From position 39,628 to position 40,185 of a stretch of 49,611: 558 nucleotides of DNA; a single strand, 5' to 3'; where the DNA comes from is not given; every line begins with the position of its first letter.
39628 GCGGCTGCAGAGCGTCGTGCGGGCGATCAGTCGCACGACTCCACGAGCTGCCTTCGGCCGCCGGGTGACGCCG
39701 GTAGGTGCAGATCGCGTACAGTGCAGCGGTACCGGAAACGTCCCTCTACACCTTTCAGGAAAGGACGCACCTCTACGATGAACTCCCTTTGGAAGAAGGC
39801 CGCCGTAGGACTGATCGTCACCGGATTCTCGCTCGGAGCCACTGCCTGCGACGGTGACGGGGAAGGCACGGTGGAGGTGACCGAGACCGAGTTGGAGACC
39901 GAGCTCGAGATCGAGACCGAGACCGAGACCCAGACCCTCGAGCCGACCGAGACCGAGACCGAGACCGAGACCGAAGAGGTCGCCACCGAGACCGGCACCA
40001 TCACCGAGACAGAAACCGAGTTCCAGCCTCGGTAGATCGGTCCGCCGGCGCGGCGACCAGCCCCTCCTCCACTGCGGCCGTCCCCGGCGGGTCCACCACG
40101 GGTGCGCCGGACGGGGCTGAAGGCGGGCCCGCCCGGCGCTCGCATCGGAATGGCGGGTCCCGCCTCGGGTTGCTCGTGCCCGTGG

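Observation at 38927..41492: ppm1 / Thr-Glu-repeat lipoprotein / pmt: a compact protein O-mannosylation module with a built-in candidate substrate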

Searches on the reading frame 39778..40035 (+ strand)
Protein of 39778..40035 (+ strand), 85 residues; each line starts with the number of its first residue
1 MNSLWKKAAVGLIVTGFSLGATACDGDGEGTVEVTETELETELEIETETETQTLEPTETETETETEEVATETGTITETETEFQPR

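Call 4: search_protein_families(library=pfam, proteins=[window:39778-40035:+], max_evalue=0.01)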
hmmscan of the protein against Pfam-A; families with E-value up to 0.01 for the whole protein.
window:39778-40035:+ (85 aa): 0 families

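Call 5: search_protein_families(library=ncbifam, proteins=[window:39778-40035:+], max_evalue=0.01)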
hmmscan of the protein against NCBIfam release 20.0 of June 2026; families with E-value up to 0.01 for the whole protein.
window:39778-40035:+ (85 aa): 0 families

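Call 7: find_homologous_proteins(query=window:39778-40035:+, max_evalue=0.01)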
Query window:39778-40035:+ (85 aa): 3 proteins with E <= 0.01 among 3039 candidates.
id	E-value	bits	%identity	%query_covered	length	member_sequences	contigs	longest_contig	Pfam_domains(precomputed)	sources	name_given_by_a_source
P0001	8.6e-29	117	77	41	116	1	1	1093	-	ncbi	-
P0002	2.8e-6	45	-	-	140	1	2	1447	-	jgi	jgi:hypothetical protein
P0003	8.9e-3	34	-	-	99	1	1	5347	-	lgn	-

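Call 25: find_related_loci(query=A3, collection=metagenome_contigs, flank=6000)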
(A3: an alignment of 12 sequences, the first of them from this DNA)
Query A3 (85 aa) in metagenome_contigs; peptide patterns used: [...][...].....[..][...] (x = any residue, [..] = any of these).
600 stretches matched a pattern, but none encodes a relative of the query by tblastn (E <= 1e-3).
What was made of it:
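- Tried and rejected: Metagenome scan with the lipoprotein alignment (call 25).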

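Call 28: find_homologous_proteins(query=A3, max_evalue=0.001)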
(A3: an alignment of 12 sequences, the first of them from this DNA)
Query A3 (12 sequences) (85 aa, profile of the alignment): 28 proteins with E <= 0.001 among 8000 candidates.
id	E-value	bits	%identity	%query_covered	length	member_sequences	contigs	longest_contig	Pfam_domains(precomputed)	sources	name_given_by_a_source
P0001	3.7e-22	96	77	41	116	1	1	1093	-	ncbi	-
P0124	2.1e-19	87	65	98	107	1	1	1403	-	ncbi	-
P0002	1.8e-18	84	-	-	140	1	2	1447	-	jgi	jgi:hypothetical protein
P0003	1.5e-14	71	-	-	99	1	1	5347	-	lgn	-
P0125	9.0e-14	69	46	66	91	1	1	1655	-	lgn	-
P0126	7.8e-7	47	36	45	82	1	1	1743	-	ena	-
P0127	2.8e-6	45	-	-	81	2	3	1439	-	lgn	-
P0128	8.2e-6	43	31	62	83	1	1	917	-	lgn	-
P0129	8.4e-6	43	-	-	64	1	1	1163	-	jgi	jgi:hypothetical protein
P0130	8.7e-6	43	-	-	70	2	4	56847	-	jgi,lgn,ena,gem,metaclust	metaclust:\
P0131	3.1e-5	42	-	-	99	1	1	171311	-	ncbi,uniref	ncbi:hypothetical protein [Aquipuribacter sp. SD81]|uniref:hypothetical protein n=1 Tax=Aquipuribact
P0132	7.7e-5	40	-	-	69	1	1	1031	-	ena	-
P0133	8.9e-5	40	-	-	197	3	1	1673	-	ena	-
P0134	1.5e-4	39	-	-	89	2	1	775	-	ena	-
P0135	1.7e-4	39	-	-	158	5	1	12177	-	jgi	jgi:hypothetical protein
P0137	2.2e-4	39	-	-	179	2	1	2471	-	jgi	jgi:hypothetical protein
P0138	2.8e-4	39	-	-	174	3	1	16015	-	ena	-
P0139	3.1e-4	38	41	66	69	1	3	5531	-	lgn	-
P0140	4.0e-4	38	-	-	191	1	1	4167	-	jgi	jgi:Neuroendocrine-specific golgi protein P55 (NESP55)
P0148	7.6e-4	37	-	-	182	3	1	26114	-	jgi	jgi:hypothetical protein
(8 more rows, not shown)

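Call 30: find_encoding_contigs(protein=P0131, flank=5000, max_places=2)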
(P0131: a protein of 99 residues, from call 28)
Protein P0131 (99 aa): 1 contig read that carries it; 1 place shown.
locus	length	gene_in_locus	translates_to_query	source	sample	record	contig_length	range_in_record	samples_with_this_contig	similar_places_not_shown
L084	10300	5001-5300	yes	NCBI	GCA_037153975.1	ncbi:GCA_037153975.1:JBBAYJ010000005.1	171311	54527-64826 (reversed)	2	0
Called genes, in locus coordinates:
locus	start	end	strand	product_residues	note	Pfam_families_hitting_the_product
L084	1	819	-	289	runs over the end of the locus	PF14158:YndJ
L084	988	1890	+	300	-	PF00248:Aldo_ket_red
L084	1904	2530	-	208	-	PF00691:OmpA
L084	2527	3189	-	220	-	-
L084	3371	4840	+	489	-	PF07690:MFS_1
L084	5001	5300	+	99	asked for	-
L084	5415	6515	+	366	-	PF04087:DUF389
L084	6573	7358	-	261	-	PF13391:HNH_2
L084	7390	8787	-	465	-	PF00145:DNA_methylase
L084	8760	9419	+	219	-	PF03852:Vsr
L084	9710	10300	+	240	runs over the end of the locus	PF12401:FhaA_N, PF16697:Yop-YscD_cpl, PF00498:FHA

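Call 31: find_encoding_contigs(protein=P0130, flank=5000, max_places=2)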
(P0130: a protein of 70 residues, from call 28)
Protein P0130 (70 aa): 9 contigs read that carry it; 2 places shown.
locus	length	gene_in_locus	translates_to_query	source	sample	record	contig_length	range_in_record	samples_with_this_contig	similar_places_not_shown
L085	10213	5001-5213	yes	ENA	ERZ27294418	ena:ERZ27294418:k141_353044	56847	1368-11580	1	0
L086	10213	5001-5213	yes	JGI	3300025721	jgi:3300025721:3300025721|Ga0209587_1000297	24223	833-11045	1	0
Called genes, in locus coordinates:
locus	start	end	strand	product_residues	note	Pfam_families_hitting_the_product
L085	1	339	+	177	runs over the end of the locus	-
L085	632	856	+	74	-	-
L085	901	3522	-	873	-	PF00989:PAS (weak), PF08447:PAS_3, PF08448:PAS_4, PF00990:GGDEF, PF00563:EAL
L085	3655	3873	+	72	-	PF08940:DUF1918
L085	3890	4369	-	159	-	PF10604:Polyketide_cyc2, PF08327:AHSA1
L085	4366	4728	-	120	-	PF01022:HTH_5, PF12840:HTH_20, PF12802:MarR_2 (weak), PF01047:MarR (faint)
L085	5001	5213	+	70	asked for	-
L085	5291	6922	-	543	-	PF06609:TRI12, PF00083:Sugar_tr, PF07690:MFS_1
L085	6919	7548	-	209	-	PF00440:TetR_N, PF17754:TetR_C_14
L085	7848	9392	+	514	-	PF01293:PEPCK_ATP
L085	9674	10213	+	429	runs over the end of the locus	PF00579:tRNA-synt_1b, PF22421:SYY_C-terminal, PF01479:S4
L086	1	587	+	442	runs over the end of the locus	PF00872:Transposase_mut (weak)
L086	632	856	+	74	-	-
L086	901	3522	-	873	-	PF00989:PAS (weak), PF08447:PAS_3, PF08448:PAS_4 (weak), PF00990:GGDEF, PF00563:EAL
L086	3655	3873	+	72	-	PF08940:DUF1918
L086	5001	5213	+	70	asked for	-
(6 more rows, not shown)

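Call 32: find_encoding_contigs(protein=P0139, flank=5000, max_places=2)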
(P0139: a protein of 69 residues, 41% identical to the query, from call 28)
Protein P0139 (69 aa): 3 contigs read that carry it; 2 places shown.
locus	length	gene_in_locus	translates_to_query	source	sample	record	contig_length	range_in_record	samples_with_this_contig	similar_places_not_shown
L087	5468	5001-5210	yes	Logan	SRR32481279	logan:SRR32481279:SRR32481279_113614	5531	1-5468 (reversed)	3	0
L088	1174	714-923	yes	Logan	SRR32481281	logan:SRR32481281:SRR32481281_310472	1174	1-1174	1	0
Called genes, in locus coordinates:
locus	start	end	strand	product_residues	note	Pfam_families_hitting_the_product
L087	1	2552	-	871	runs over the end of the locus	?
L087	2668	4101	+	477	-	PF02638:GHL10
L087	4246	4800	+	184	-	PF01965:DJ-1_PfpI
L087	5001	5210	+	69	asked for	-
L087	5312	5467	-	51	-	?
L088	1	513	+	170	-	?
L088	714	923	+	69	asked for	-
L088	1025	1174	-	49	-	?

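Call 33: find_encoding_contigs(protein=P0003, flank=5000, max_places=2)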
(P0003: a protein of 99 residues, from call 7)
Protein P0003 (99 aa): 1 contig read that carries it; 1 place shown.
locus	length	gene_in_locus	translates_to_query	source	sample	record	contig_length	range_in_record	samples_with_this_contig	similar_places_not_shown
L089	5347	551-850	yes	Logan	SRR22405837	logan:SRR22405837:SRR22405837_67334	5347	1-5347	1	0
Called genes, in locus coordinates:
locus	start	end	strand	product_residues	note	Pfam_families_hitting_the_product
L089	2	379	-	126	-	?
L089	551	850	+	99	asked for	-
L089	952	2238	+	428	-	PF02366:PMT, PF13231:PMT_2, PF16192:PMT_4TMC (weak)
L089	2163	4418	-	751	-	PF09586:YfhO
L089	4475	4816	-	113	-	PF04505:CD225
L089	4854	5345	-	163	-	?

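Call 36: find_encoding_contigs(protein=P0125, flank=3000, max_places=2)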
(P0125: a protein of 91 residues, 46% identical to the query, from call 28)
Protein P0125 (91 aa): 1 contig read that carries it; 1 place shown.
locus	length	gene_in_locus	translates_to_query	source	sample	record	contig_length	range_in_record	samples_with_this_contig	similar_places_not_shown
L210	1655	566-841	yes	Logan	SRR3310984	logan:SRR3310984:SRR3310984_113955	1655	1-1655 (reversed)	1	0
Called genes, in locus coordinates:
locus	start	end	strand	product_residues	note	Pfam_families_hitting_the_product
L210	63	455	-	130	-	PF07784:DUF1622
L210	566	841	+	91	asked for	-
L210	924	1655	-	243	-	?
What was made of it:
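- Family members exist without an adjacent pmt (calls 30, 36).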

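Call 37: find_encoding_contigs(protein=P0002, flank=3000, max_places=2)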
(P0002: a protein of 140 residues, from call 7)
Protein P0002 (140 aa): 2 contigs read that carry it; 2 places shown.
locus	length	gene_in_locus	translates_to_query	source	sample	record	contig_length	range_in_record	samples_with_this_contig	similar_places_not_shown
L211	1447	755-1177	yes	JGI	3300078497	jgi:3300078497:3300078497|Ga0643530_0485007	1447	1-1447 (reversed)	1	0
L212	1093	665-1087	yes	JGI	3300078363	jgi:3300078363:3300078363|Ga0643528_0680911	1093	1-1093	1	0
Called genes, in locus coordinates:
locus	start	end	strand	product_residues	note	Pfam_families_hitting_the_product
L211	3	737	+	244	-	?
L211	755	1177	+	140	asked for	-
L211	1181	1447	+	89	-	?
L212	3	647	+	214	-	?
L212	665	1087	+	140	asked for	-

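Call 38: find_encoding_contigs(protein=P0126, flank=3000, max_places=2)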
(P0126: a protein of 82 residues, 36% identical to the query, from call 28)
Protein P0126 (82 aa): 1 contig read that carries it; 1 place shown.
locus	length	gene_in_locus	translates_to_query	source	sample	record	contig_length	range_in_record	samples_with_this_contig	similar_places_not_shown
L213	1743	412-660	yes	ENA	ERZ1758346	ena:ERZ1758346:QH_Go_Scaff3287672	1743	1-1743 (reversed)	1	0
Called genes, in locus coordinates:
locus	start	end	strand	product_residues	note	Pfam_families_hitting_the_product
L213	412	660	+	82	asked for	-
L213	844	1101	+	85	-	-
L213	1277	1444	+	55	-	-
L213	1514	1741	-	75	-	?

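Call 60: predict_structure(alignment_id=A4)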
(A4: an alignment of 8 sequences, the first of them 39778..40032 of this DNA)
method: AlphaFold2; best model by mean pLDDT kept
length: 85 residues; sequences in the alignment: 8
mean_pLDDT: 71.4   pTM: 0.37
mean pLDDT of the five models: 71.4, 70.2, 68.3, 67.4, 45.4
residues with pLDDT >= 90: 26; 70-90: 23; 50-70: 9; < 50: 27
segments of 3 or more residues with pLDDT < 50: 1-27
pLDDT, mean of each block of 10 residues (from residue 1): 40 41 48 81 94 95 94 83 62
secondary structure, 60 per line:
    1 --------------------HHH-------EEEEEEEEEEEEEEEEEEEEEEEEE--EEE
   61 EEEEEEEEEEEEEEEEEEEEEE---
elements in order: E31-55 E58-82
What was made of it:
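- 39868..40023 (+): Predicted beta-hairpin of lpp1: arm 1 is residues 31-55 (39868-39942), the turn is Pro56-Thr57 (39943-39948), and arm 2 is residues 58-82 (39949-40023). AlphaFold2 call 60 (pLDDT 94-95 over residues 40-70).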

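Call 61: search_protein_representatives(alignment_id=A4)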
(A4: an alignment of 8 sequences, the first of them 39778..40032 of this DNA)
Query: 8 sequences, 97 profile positions. Proteins with E-value up to 0.001 (for the whole library): 64; up to 1e-10: 4; up to 1e-30: 3. The best 64 are listed.
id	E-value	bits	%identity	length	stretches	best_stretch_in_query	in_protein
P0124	1.5e-32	127.3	-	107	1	2-95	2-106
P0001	1.5e-32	127.3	-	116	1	7-95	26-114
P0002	4.1e-31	122.7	-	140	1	7-96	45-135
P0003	1.8e-28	114.2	-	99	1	1-94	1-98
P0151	3.0e-10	55.8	-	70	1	12-71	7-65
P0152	8.5e-10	54.4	-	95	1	22-95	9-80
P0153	1.2e-09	53.9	-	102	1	15-80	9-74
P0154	3.3e-08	49.3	-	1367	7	24-50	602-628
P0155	2.7e-07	46.3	-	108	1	10-86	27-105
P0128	6.4e-07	45.1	-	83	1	12-86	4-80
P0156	6.7e-07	45.1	-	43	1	12-53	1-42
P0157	2.3e-06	43.4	-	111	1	11-92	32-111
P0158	5.4e-06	42.2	-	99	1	10-81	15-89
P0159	5.6e-06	42.1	-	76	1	12-78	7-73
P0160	6.2e-06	42.0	-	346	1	11-94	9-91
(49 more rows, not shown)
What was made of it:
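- Tried and rejected: Profile search of 1.84 billion representative proteins (call 61).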

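Call 66: fold_search(model_id=the predicted structure, library=pdb)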
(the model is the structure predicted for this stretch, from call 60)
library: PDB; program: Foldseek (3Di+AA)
matches with E <= 10: 211; with E <= 0.001: 0
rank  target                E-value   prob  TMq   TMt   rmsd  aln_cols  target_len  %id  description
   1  6o2n_A                1.6e-01  0.54  0.33  0.06   5.4        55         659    9  CDTb Double Heptamer Short Form Modeled from Cryo-EM Map Reconstructed using C7 Symmetry (released 2019-10-30)
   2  3j9c                  1.7e-01  0.38  0.28  0.09   5.1        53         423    8  CryoEM single particle reconstruction of anthrax toxin protective antigen pore at 2.9 Angstrom resolution (released 2015-03-11)
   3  9fnp_A                2.8e-01  0.11  0.22  0.08   6.8        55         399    9  Aerolysin mutant K238A in styrene-maleic acid lipid particles (released 2025-02-12)
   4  6psn_A                3.6e-01  0.72  0.38  0.08   4.1        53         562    8  Anthrax toxin protective antigen channels bound to lethal factor (released 2020-03-04)
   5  9ign_H                3.8e-01  0.25  0.28  0.07  10.5        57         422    9  Aerolysin E254A/E258A in styrene-maleic acid lipid particles (released 2025-11-26)
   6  6klw_A                3.8e-01  0.09  0.21  0.06  10.0        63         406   10  Complex structure of Iota toxin enzymatic component (Ia) and binding component (Ib) pore with long stem (released 2020-01-15)
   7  8egr_I                3.8e-01  0.08  0.20  0.08  13.2        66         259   17  Upper tail structure of Staphylococcus phage Andhra (released 2022-12-14)
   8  9jsg                  4.1e-01  0.38  0.34  0.08   5.2        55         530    9  Clostridium perfringens iota toxin pore Ib in pore state (released 2025-05-14)
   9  8yrm_A                4.1e-01  0.12  0.25  0.06   7.5        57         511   10  Iota toxin Ib pore serine-clamp mutant (released 2025-03-26)
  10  9fm6_A                4.1e-01  0.06  0.19  0.07   8.2        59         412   10  Aerolysin Wildtype in styrene-maleic acid lipid particles (released 2025-02-12)
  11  5ec5_F                4.5e-01  0.23  0.27  0.10  14.1        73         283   14  Crystal structure of lysenin pore (released 2016-05-18)
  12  7vnn_D                4.8e-01  0.23  0.29  0.06   4.9        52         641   15  Complex structure of Clostridioides difficile enzymatic component (CDTa) and binding component (CDTb) pore with long s (released 2022-10-26)
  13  9gxj_A                4.8e-01  0.07  0.19  0.07   7.8        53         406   11  Aerolysin E254A/E258A in styrene-maleic acid lipid particles (released 2025-10-08)
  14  7vnn_A                5.6e-01  0.20  0.28  0.06   4.9        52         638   15  Complex structure of Clostridioides difficile enzymatic component (CDTa) and binding component (CDTb) pore with long s (released 2022-10-26)
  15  6iac_B                5.6e-01  0.08  0.22  0.11  12.6        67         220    6  Portal and tail of native bacteriophage P68 (released 2019-11-06)
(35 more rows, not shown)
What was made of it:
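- On Beta-pore-forming-toxin stem hairpins: Best Foldseek E-value is 0.16 (call 66).
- The nearest shapes in the PDB are toxin-pore stems such as anthrax PA, CDTb and aerolysin (call 66).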

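Call 75: predict_structure(alignment_id=A5)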
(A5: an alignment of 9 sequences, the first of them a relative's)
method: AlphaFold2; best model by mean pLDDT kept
length: 174 residues; sequences in the alignment: 9
mean_pLDDT: 70.1   pTM: 0.51
mean pLDDT of the five models: 70.1, 69.7, 69.6, 59.5, 57.7
residues with pLDDT >= 90: 65; 70-90: 23; 50-70: 34; < 50: 52
segments of 3 or more residues with pLDDT < 50: 1-3, 14-39, 41-62
pLDDT, mean of each block of 10 residues (from residue 1): 51 45 40 42 40 44 55 58 84 94 87 93 97 88 90 96 92 57
secondary structure, 60 per line:
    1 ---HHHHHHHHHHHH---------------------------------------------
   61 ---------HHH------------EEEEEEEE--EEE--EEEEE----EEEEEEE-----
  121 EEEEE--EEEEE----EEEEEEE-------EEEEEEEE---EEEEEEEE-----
elements in order: H4-15 E85-92 E95-97 E100-104 E109-115 E121-125 E128-132 E137-143 E151-158 E162-169
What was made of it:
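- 39868..40023 (+): Control tether predicted disordered: call 75.
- On Mucin-like, intrinsically disordered O-glycosylation domain: AF2 predicts an ordered hairpin with pLDDT 94, whereas a control Thr/Glu tether scores pLDDT 40-55 (calls 60, 75).
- Tried and rejected: Hairpin prediction as a composition artefact: made less likely by the control, in which the Thr/Glu tether of P0138 is predicted as low-confidence coil (call 75).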
